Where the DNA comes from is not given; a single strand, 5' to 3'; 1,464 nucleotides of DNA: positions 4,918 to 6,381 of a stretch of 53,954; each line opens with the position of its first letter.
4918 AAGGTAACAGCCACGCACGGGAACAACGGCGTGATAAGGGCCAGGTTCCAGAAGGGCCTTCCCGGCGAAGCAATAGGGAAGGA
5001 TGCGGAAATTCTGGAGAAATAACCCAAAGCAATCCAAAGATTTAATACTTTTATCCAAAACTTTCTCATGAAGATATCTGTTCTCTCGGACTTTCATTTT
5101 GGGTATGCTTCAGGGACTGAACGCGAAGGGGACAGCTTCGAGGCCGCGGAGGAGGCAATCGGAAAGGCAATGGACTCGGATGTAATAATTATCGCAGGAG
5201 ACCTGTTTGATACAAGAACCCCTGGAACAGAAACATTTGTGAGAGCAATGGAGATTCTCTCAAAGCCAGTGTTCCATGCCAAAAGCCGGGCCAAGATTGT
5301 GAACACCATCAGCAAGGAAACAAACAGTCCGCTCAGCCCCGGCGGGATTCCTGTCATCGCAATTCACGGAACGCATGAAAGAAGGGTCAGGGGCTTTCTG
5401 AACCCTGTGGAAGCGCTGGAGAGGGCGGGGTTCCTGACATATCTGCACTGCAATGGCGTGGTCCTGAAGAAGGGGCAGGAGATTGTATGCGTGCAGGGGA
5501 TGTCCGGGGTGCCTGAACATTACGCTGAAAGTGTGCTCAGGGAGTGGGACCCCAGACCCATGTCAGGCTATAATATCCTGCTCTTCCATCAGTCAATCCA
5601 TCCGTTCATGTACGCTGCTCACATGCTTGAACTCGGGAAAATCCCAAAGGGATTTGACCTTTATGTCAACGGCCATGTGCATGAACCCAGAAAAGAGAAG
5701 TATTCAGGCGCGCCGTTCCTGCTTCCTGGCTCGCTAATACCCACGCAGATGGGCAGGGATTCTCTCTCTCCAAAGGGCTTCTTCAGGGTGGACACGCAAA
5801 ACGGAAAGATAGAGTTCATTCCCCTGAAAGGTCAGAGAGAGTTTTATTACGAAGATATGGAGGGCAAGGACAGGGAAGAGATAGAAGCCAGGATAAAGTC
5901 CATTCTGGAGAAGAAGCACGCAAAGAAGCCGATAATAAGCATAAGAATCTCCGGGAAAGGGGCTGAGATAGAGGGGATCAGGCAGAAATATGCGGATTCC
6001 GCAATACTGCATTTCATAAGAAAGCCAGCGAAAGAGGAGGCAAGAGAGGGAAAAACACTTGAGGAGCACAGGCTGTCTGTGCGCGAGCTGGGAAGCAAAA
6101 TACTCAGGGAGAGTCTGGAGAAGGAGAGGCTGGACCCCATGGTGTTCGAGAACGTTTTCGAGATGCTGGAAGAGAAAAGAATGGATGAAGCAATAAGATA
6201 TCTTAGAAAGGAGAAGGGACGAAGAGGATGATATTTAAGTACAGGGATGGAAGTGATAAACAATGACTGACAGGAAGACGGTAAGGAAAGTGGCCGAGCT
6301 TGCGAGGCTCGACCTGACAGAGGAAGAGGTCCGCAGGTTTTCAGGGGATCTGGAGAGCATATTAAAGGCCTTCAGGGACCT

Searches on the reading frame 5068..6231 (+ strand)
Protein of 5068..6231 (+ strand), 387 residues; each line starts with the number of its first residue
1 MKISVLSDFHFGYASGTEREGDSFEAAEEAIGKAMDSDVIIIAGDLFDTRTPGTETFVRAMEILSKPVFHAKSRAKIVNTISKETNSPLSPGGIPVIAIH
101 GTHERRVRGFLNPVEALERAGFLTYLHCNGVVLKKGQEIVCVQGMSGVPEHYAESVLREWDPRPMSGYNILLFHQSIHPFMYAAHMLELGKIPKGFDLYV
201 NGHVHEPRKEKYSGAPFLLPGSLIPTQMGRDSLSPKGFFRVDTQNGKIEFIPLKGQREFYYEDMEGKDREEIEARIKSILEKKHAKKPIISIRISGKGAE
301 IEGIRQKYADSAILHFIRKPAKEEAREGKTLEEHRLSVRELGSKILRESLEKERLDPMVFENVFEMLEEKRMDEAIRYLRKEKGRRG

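Call 58: search_protein_families(library=pfam, proteins=[window:5068-6231:+], max_evalue=0.00001)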
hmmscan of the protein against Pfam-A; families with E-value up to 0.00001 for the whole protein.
window:5068-6231:+ (387 aa): 2 families
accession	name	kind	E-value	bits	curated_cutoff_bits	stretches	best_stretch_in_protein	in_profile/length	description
PF00149.33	Metallophos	-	2.8e-11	44.7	21.5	1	1-207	1-191/191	Calcineurin-like phosphoesterase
PF12850.12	Metallophos_2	-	1.3e-09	38.6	27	1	1-231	1-143/154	Calcineurin-like phosphoesterase superfamily domain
